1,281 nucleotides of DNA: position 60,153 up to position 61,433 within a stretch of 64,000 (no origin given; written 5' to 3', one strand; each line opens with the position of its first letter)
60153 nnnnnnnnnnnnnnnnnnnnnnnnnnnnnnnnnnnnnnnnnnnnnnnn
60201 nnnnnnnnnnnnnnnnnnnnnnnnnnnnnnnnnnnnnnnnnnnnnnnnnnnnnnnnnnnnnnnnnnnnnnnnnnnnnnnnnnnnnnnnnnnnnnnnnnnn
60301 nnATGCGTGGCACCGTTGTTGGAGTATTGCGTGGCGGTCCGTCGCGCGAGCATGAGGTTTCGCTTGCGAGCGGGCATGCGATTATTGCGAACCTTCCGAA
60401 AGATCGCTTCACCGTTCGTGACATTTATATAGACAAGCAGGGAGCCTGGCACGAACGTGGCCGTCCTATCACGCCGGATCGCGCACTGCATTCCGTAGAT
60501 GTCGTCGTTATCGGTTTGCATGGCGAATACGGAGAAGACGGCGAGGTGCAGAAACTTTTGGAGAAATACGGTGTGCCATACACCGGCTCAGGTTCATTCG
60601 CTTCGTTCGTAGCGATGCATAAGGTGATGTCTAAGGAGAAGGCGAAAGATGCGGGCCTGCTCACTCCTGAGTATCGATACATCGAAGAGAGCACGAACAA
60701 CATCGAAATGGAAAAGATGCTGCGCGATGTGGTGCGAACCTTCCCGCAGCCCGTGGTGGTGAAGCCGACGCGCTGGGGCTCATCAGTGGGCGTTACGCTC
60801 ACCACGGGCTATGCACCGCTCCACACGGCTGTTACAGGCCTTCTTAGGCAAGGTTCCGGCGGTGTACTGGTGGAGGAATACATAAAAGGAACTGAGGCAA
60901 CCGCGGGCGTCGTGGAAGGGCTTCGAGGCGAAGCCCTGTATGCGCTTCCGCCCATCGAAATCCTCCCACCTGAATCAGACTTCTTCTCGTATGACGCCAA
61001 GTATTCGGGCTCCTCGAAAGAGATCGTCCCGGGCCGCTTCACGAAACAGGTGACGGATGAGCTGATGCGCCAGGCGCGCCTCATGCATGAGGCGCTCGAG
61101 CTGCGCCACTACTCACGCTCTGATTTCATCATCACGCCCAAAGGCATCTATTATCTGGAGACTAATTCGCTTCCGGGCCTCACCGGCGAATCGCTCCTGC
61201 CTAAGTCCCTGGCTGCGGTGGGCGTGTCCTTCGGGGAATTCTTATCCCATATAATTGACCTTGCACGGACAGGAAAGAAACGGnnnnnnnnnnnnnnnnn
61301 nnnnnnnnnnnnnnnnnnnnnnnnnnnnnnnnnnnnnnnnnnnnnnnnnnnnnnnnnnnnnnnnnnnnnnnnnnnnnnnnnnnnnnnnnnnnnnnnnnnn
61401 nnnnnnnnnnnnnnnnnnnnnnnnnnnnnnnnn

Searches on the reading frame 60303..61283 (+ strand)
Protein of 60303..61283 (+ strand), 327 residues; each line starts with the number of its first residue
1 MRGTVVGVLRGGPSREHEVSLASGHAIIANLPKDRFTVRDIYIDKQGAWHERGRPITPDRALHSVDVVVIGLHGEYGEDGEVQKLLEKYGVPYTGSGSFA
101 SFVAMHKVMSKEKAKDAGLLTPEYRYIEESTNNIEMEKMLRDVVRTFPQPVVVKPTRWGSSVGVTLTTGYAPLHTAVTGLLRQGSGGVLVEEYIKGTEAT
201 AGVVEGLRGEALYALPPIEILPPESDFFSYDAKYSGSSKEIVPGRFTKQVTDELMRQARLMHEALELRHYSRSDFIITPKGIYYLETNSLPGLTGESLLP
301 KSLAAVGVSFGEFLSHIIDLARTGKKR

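Call 8: find_related_loci(query=window:60303-61283:+, collection=genome_contigs, flank=3000)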
Query window:60303-61283:+ (327 aa) in genome_contigs; peptide patterns used: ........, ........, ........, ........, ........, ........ (x = any residue, [..] = any of these).
599 stretches matched a pattern (row limit reached: there are more); 561 encode a relative of the query (tblastn E <= 1e-3); the best 80 are kept; 80 distinct loci.
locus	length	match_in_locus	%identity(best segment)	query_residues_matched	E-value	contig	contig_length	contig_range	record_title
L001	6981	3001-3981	82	1-327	5e-180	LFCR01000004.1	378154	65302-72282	MAG: Parcubacteria bacterium C7867-008 C7867_00009, whole genome shotgun sequence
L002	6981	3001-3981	83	1-327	1e-179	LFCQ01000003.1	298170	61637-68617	MAG: Parcubacteria bacterium C7867-007 C7867_00011, whole genome shotgun sequence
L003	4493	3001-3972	73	1-327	1e-167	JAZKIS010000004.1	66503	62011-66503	MAG: Patescibacteria group bacterium isolate ADI_DC_SW_02_SPN_11032020-bin059 DCSW02SPN_B059_0_000000000004, whole genom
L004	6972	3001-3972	74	1-327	7e-165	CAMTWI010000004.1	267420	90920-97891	MAG: uncultured bacterium isolate G04_MAG_00048 genome assembly, contig: G04_MAG_00048_000000000002, whole genome shotgu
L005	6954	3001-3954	74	1-321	7e-162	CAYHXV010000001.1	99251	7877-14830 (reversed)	MAG TPA_asm: uncultured Candidatus Saccharibacteria bacterium isolate ERP119705_co17_327 genome assembly, contig: NODE_1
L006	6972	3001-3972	71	1-327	2e-161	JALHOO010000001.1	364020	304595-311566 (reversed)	MAG: Candidatus Paceibacterota bacterium isolate bin.152 c_000000000139, whole genome shotgun sequence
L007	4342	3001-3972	70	1-327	3e-162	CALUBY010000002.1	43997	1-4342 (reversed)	MAG: uncultured bacterium isolate LGMHLTr32Z_bin.9.MAG genome assembly, contig: NODE_30_length_43997_cov_21.296732, whol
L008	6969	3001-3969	72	1-327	3e-158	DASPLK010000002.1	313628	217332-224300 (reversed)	MAG TPA_asm: Candidatus Paceibacterota bacterium isolate SMAG_U12061 k141_105660, whole genome shotgun sequence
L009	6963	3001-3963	70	1-324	1e-155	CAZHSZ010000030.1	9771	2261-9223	MAG TPA_asm: uncultured Candidatus Saccharibacteria bacterium isolate SRP133034_co1_80 genome assembly, contig: NODE_614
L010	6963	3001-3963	70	1-324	3e-155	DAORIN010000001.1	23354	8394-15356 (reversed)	MAG TPA_asm: Candidatus Paceibacterota bacterium isolate AMR_MDS_5576 NODE_348_length_23354_cov_5.794197, whole genome s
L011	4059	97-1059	71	1-324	3e-158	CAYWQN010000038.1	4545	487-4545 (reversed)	MAG TPA_asm: uncultured Candidatus Saccharibacteria bacterium isolate SRP278252_co2_32 genome assembly, contig: NODE_416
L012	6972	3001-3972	70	1-326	1e-154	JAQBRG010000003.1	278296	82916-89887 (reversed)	MAG: Parcubacteria group bacterium isolate RYN_393 scaffold_77704, whole genome shotgun sequence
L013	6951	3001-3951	70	1-322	1e-152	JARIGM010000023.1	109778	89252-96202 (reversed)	MAG: Candidatus Kaiserbacteria bacterium isolate CullarsAll.DT.26 k141_1030002, whole genome shotgun sequence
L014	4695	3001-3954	68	1-321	1e-150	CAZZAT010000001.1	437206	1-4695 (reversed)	MAG TPA_asm: uncultured Candidatus Saccharibacteria bacterium isolate SRP329715_co2_84 genome assembly, contig: NODE_14_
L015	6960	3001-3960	67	1-323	4e-149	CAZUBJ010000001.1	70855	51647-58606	MAG TPA_asm: uncultured Candidatus Saccharibacteria bacterium isolate SRP286056_co3_521 genome assembly, contig: NODE_15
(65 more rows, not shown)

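Call 14: find_related_loci(query=window:60303-61283:+, collection=metagenome_contigs, flank=2500)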
Query window:60303-61283:+ (327 aa) in metagenome_contigs; peptide patterns used: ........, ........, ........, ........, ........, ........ (x = any residue, [..] = any of these).
600 stretches matched a pattern (row limit reached: there are more); 541 encode a relative of the query (tblastn E <= 1e-3); the best 80 are kept; 80 distinct loci.
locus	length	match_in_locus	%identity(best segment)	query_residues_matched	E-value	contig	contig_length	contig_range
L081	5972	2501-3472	74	1-327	7e-167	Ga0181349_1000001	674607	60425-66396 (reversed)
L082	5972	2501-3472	74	1-327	7e-163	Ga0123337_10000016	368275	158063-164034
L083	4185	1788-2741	73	1-321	8e-166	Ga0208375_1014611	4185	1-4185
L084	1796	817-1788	71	1-327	5e-172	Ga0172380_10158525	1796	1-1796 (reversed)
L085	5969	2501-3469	72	1-327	2e-158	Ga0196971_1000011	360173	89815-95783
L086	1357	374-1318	69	4-321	7e-170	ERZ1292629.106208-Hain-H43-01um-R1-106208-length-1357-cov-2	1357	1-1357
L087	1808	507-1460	66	1-321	2e-161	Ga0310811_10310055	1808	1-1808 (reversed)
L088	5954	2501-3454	67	1-321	4e-149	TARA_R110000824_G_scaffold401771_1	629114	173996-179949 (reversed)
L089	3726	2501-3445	68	4-321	1e-148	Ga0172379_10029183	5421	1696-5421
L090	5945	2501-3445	65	4-321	3e-146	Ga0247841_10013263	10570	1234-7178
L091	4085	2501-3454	66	4-324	3e-147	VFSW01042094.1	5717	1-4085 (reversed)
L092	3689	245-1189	67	4-321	1e-148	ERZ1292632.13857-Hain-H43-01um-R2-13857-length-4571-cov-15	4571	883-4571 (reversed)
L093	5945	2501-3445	67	4-321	4e-146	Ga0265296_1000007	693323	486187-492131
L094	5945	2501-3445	67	4-321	1e-145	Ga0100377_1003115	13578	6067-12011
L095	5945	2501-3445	67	4-321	1e-145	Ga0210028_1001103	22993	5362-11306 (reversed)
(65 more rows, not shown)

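Call 21: find_homologous_proteins(query=window:60303-61283:+, max_evalue=1e-100)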
Query window:60303-61283:+ (327 aa): 1104 proteins with E <= 1e-100 among 8000 candidates; the best 120 are listed.
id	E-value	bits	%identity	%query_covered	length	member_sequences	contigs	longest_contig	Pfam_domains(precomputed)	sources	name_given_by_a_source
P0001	5.5e-214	727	100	100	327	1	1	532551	PF01820.28,PF07478.19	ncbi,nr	ncbi:MAG: D-alanine--D-alanine ligase [Parcubacteria group bacterium]|nr:D-alanine--D-alanine ligase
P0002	7.4e-192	655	89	100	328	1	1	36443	PF01820.28,PF07478.19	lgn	-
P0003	1.2e-191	654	88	100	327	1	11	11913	PF01820.28,PF07478.19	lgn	-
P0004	9.1e-191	651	88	100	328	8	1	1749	PF01820.28,PF07478.19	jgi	jgi:D-alanine-D-alanine ligase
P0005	1.6e-190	650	89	100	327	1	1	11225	PF01820.28,PF07478.19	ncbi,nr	ncbi:MAG: D-alanine--D-alanine ligase [Parcubacteria group bacterium]|nr:D-alanine--D-alanine ligase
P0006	1.6e-189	647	86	100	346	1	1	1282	PF01820.28,PF07478.19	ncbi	-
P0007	3.6e-186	636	88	100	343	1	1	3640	PF01820.28,PF07478.19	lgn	-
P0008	3.9e-185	633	86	100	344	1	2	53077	PF01820.28,PF07478.19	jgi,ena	-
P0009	5.1e-185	632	86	100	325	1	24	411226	PF01820.28,PF07478.19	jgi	jgi:D-alanine-D-alanine ligase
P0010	1.0e-180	618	84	100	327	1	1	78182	PF01820.28,PF02655.20,PF07478.19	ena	-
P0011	2.0e-180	617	84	100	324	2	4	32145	PF01820.28,PF07478.19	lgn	-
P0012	1.2e-177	608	83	100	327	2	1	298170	PF01820.28,PF02655.20,PF07478.19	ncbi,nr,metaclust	ncbi:MAG: D-alanine-D-alanine ligase [Parcubacteria bacterium C7867-007]|nr:MAG: D-alanine-D-alanine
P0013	7.6e-176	602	83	100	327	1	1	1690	PF01820.28,PF02655.20,PF07478.19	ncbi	-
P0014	3.6e-174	596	82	100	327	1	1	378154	PF01820.28,PF02655.20,PF07478.19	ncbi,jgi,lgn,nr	ncbi:MAG: D-alanine-D-alanine ligase [Parcubacteria bacterium C7867-008]|nr:MAG: D-alanine-D-alanine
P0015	8.7e-169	579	81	100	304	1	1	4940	PF01820.28,PF07478.19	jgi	jgi:D-alanine-D-alanine ligase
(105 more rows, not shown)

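Call 22: find_encoding_contigs(protein=P0002, flank=2500, max_places=2)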
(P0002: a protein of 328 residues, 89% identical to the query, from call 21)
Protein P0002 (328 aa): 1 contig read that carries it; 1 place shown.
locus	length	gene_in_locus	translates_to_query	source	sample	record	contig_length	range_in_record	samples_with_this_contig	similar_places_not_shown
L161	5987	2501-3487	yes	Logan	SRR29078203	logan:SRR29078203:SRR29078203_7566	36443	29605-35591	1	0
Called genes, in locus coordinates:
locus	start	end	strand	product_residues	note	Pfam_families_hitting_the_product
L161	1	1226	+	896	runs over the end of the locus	PF02463:SMC_N (faint), PF13191:AAA_16 (faint), PF13555:AAA_29 (faint), PF00005:ABC_tran (faint), PF13304:AAA_21 (faint), PF17760:UvrA_inter, PF00684:DnaJ_CXXCXGXG (faint)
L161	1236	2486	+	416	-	PF02151:UVR, PF08459:UvrC_RNaseH_dom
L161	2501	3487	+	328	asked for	PF01820:Dala_Dala_lig_N, PF07478:Dala_Dala_lig_C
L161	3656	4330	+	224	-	-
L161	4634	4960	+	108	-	-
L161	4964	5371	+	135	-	PF09945:DUF2177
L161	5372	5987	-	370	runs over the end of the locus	PF02618:YceG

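Call 23: find_encoding_contigs(protein=P0003, flank=2500, max_places=3)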
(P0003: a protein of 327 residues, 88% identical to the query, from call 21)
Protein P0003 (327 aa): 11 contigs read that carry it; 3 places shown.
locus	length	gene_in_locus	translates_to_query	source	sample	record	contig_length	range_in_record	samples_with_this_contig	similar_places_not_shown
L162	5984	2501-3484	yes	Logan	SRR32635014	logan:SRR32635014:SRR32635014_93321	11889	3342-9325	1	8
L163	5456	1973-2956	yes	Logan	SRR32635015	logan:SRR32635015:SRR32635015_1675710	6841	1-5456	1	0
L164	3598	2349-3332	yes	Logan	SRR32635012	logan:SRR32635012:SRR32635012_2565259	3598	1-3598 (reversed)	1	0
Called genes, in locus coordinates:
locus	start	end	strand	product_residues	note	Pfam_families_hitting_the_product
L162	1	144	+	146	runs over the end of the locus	-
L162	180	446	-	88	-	-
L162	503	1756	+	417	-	PF02151:UVR, PF08459:UvrC_RNaseH_dom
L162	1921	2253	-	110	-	-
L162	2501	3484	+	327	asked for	PF01820:Dala_Dala_lig_N, PF07478:Dala_Dala_lig_C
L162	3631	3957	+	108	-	-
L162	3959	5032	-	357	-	PF02618:YceG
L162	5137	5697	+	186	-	PF06103:DUF948, PF06009: (faint)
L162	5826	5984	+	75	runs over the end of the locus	-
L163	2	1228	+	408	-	?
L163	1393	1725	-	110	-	-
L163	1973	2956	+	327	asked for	PF01820:Dala_Dala_lig_N, PF07478:Dala_Dala_lig_C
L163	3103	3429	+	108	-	-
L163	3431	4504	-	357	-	PF02618:YceG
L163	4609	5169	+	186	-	PF06103:DUF948, PF06009: (faint)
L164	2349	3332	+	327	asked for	PF01820:Dala_Dala_lig_N, PF07478:Dala_Dala_lig_C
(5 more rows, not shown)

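Call 24: find_encoding_contigs(protein=P0005, flank=2500, max_places=2)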
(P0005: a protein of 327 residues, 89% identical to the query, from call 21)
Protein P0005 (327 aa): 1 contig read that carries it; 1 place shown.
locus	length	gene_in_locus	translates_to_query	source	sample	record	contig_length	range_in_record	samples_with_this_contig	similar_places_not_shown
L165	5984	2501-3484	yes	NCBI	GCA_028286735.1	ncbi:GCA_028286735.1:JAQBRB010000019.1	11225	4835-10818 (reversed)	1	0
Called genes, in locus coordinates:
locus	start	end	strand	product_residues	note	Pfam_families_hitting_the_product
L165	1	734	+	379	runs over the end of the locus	PF13304:AAA_21 (faint), PF00005:ABC_tran (weak)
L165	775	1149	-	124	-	-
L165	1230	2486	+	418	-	PF02151:UVR (faint), PF08459:UvrC_RNaseH_dom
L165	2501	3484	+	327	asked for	PF01820:Dala_Dala_lig_N, PF07478:Dala_Dala_lig_C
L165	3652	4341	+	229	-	-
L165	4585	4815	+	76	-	-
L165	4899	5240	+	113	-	-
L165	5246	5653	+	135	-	PF09945:DUF2177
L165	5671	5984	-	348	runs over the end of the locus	PF02618:YceG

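Call 25: find_encoding_contigs(protein=P0009, flank=2500, max_places=3)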
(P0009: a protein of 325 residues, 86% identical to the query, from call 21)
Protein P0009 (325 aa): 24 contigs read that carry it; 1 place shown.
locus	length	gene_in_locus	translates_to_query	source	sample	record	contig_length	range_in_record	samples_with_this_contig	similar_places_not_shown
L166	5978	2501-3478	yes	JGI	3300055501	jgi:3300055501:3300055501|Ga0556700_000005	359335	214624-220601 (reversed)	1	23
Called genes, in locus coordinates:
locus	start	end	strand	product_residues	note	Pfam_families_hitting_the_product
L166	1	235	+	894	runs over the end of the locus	PF02463:SMC_N (faint), PF00005:ABC_tran (faint), PF13191:AAA_16 (faint), PF13304:AAA_21 (faint), PF13555:AAA_29 (faint), PF17760:UvrA_inter, PF00684:DnaJ_CXXCXGXG (faint)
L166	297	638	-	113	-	-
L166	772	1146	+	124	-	-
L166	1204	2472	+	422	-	PF02151:UVR (weak), PF08459:UvrC_RNaseH_dom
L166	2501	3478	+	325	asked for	PF01820:Dala_Dala_lig_N, PF07478:Dala_Dala_lig_C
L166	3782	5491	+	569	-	PF01471:PG_binding_1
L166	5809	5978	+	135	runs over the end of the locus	PF09945:DUF2177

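Call 27: find_encoding_contigs(protein=P0008, flank=2500, max_places=2)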
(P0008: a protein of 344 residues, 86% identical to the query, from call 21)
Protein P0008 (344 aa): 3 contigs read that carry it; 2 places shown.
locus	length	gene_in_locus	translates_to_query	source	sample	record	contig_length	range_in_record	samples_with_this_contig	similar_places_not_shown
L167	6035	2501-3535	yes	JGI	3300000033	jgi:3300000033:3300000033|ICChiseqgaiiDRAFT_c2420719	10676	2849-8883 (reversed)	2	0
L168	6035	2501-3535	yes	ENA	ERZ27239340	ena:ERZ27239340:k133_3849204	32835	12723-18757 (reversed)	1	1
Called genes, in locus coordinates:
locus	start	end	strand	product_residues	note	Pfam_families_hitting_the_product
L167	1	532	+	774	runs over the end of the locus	?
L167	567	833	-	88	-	-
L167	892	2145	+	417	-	PF02151:UVR (weak), PF08459:UvrC_RNaseH_dom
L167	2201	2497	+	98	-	-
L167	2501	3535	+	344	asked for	PF01820:Dala_Dala_lig_N, PF07478:Dala_Dala_lig_C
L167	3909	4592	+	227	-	PF00657:Lipase_GDSL, PF13472:Lipase_GDSL_2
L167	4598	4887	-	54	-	-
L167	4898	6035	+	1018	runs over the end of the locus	PF08450:SGL (faint), PF07494:Reg_prop (weak), PF16819:DUF5074 (faint), PF24684:Vgb_lyase (faint), PF07495:Y_Y_Y, PF07730:HisKA_3, PF13581:HATPase_c_2, PF02518:HATPase_c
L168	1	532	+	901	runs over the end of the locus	PF02463:SMC_N (faint), PF13555:AAA_29 (faint), PF00005:ABC_tran (faint), PF13191:AAA_16 (faint), PF13304:AAA_21 (faint), PF17760:UvrA_inter, PF00684:DnaJ_CXXCXGXG (faint)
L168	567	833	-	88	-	-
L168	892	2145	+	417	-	PF02151:UVR (weak), PF08459:UvrC_RNaseH_dom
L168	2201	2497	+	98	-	-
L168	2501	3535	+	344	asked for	PF01820:Dala_Dala_lig_N, PF07478:Dala_Dala_lig_C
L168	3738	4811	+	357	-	PF14082:SduA_C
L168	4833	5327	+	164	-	-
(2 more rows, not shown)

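Call 28: find_encoding_contigs(protein=P0010, flank=2500, max_places=2)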
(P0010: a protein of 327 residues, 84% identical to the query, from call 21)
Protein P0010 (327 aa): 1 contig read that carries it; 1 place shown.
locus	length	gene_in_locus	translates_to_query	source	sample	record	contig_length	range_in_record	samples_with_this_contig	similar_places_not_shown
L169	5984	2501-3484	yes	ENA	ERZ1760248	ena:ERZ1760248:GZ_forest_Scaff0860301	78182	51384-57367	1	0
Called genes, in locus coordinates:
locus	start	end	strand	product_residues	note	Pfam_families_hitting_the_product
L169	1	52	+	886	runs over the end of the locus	PF02463:SMC_N (faint), PF03193:RsgA_GTPase (faint), PF13191:AAA_16 (faint), PF13481:AAA_25 (faint), PF13555:AAA_29 (faint), PF00005:ABC_tran (faint), PF13304:AAA_21 (faint), PF17760:UvrA_inter, +1 more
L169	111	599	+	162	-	-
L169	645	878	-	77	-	-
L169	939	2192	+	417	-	PF02151:UVR, PF08459:UvrC_RNaseH_dom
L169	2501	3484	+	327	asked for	PF01820:Dala_Dala_lig_N, PF02655:ATP-grasp_3 (weak), PF07478:Dala_Dala_lig_C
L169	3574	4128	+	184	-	-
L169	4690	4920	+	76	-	-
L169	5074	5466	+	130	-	-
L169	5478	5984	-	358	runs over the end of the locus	PF02618:YceG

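Call 29: find_encoding_contigs(protein=P0011, flank=2500, max_places=3)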
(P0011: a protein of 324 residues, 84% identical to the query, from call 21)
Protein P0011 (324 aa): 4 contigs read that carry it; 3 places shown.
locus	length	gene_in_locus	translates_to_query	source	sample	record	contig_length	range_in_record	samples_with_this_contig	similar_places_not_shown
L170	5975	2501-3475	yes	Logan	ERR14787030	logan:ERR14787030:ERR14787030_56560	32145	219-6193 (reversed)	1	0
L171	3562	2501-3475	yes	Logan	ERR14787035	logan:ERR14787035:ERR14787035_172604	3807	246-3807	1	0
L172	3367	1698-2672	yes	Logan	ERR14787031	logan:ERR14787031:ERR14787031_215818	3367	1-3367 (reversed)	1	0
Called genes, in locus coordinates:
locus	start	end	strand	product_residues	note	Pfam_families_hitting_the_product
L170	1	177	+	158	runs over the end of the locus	-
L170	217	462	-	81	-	-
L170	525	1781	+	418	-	PF02151:UVR (weak), PF08459:UvrC_RNaseH_dom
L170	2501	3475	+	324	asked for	PF01820:Dala_Dala_lig_N, PF07478:Dala_Dala_lig_C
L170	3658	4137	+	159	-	PF01936:NYN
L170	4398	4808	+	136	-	-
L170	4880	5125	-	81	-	PF02201:SWIB, PF26291:SWIB_eIF2D (weak)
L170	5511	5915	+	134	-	PF09945:DUF2177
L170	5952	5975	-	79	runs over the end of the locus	?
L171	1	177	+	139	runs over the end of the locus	?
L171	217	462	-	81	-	-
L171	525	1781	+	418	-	PF02151:UVR (weak), PF08459:UvrC_RNaseH_dom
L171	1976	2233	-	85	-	-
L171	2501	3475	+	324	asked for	PF01820:Dala_Dala_lig_N, PF07478:Dala_Dala_lig_C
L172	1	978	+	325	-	?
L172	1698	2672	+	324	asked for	PF01820:Dala_Dala_lig_N, PF07478:Dala_Dala_lig_C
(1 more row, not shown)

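Call 30: find_encoding_contigs(protein=P0007, flank=2500, max_places=2)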
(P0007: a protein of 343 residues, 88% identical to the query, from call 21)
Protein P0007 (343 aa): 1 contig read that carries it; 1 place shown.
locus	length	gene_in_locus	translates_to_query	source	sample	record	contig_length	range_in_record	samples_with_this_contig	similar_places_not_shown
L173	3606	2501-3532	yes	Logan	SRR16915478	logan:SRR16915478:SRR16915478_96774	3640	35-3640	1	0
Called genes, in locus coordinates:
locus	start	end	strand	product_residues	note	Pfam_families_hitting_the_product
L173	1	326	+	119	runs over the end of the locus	?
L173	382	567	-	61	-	-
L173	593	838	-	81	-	-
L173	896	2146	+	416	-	PF02151:UVR (weak), PF08459:UvrC_RNaseH_dom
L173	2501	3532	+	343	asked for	PF01820:Dala_Dala_lig_N, PF07478:Dala_Dala_lig_C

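Call 31: find_encoding_contigs(protein=P0015, flank=2500, max_places=2)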
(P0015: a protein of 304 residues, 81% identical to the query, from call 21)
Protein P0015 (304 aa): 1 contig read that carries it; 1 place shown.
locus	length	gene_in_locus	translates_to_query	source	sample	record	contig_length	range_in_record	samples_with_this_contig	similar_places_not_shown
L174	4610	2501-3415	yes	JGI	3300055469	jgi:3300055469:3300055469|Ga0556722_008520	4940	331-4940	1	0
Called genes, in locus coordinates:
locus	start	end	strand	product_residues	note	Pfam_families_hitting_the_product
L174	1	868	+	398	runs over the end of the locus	?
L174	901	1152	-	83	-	-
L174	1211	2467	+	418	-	PF02151:UVR (weak), PF08459:UvrC_RNaseH_dom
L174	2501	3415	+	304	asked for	PF01820:Dala_Dala_lig_N, PF07478:Dala_Dala_lig_C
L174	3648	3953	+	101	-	PF09945:DUF2177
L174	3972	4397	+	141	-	-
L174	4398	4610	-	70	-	?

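Call 33: find_encoding_contigs(protein=P0004, flank=2500, max_places=3)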
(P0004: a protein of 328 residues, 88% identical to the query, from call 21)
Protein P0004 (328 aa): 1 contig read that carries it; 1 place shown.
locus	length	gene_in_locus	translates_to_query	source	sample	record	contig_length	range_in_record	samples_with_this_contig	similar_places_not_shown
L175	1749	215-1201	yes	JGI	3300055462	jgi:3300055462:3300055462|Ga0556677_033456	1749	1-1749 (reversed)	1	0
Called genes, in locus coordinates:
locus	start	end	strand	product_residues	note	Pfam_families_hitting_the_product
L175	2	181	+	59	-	?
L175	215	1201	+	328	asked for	PF01820:Dala_Dala_lig_N, PF07478:Dala_Dala_lig_C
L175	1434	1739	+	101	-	PF09945:DUF2177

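Call 34: find_encoding_contigs(protein=P0013, flank=2500, max_places=2)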
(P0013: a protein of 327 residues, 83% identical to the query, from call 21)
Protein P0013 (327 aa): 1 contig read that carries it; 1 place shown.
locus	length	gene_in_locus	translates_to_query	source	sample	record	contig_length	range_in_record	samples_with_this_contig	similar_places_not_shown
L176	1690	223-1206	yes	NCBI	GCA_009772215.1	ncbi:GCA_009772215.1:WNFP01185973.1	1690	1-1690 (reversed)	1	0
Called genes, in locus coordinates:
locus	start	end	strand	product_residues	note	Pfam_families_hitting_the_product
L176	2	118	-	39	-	?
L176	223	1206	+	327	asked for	PF01820:Dala_Dala_lig_N, PF02655:ATP-grasp_3 (weak), PF07478:Dala_Dala_lig_C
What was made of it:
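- On Bacterial SRP RNA (RF00169 / RF01854): The unit is absent from this locus in L161, L165, L166, L174, L175 and L176 (calls 22, 24, 25, 31, 33, 34).
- The nearest relatives lack the unit entirely (L161, L165, L175, L166, L174, L176; calls 22, 24, 25, 31, 33, 34).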

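Call 35: find_encoding_contigs(protein=P0006, flank=2500, max_places=2)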
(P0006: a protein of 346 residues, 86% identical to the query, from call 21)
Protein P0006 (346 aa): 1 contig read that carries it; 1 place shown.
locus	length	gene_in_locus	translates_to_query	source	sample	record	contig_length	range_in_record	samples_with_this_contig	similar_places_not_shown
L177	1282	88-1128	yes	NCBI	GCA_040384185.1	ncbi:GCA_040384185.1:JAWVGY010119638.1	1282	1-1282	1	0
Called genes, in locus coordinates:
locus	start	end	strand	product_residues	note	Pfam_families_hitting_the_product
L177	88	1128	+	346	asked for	PF01820:Dala_Dala_lig_N, PF07478:Dala_Dala_lig_C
